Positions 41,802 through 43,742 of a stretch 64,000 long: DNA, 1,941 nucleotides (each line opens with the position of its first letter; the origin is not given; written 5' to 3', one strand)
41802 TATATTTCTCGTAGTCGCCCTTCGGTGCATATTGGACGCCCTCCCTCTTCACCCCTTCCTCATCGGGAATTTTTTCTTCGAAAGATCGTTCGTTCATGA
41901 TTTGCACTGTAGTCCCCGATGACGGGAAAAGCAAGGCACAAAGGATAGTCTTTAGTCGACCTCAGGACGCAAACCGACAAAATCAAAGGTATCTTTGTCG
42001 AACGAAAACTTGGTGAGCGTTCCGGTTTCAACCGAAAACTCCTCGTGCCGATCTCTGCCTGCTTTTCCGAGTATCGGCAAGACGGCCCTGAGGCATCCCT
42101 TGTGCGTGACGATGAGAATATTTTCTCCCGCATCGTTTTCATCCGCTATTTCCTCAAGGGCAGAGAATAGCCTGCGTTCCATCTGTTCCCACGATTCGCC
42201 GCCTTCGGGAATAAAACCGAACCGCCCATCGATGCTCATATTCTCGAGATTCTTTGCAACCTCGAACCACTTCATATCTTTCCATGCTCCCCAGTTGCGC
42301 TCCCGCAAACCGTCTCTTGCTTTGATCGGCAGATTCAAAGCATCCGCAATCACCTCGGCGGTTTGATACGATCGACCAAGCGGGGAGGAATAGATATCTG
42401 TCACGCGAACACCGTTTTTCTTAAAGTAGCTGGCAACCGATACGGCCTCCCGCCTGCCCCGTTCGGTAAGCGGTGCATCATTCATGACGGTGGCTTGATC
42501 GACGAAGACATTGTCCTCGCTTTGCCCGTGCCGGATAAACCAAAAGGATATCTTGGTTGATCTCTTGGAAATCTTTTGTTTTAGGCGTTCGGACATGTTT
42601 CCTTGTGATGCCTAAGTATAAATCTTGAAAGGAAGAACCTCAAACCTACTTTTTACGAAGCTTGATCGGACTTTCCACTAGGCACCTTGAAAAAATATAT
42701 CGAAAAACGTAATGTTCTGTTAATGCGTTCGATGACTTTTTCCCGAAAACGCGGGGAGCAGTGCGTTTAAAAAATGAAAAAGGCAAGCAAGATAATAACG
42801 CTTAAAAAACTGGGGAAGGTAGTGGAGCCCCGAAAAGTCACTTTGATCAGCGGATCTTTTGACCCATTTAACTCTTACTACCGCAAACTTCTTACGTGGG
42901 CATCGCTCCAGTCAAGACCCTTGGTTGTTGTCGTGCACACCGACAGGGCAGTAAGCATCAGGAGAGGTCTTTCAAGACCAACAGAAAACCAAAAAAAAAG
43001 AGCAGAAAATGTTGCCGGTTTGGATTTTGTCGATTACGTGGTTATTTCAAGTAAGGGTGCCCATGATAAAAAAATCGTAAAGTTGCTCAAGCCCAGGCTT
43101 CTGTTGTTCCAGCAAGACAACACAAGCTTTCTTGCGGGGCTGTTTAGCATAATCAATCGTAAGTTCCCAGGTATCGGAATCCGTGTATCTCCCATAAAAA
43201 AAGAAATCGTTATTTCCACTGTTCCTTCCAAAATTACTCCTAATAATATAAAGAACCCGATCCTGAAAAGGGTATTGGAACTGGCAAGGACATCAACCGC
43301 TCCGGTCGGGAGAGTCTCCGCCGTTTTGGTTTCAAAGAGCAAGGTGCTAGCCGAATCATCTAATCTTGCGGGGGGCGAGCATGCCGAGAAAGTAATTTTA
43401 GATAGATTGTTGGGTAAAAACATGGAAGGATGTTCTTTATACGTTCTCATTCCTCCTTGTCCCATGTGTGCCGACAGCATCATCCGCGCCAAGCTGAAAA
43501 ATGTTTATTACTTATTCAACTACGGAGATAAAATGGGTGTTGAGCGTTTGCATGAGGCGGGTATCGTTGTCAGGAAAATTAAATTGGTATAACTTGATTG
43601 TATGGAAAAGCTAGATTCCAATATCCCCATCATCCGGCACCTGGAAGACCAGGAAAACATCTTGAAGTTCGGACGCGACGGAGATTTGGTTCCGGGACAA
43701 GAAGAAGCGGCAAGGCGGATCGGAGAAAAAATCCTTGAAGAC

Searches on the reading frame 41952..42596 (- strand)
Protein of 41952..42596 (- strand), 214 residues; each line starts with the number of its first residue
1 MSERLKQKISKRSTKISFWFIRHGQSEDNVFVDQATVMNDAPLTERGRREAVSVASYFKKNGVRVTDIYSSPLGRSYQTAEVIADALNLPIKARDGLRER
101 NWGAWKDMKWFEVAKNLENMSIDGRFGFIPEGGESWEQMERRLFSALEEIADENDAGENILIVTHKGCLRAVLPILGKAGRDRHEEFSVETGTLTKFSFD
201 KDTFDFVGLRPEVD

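Call 60: search_protein_families(library=pfam, proteins=[window:41952-42596:-], max_evalue=0.001)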
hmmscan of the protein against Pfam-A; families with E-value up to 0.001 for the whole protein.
window:41952-42596:- (214 aa): 1 family
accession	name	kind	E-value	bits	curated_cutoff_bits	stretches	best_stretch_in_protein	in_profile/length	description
PF00300.27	His_Phos_1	-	3.3e-43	148.1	21.7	1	19-208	2-190/194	Histidine phosphatase superfamily (branch 1)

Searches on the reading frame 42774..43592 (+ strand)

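Call 61: search_protein_families(library=pfam, proteins=[window:42774-43592:+], max_evalue=0.001)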
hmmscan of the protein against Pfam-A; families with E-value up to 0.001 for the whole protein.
window:42774-43592:+ (272 aa): 2 families
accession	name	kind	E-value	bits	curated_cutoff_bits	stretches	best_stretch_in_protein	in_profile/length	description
PF00383.29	dCMP_cyt_deam_1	-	1e-11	45.1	25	1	164-247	8-101/102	Cytidine and deoxycytidylate deaminase zinc-binding region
PF14437.12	MafB19-deam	-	4.9e-09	36.7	27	1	179-251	23-104/142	MafB19-like deaminase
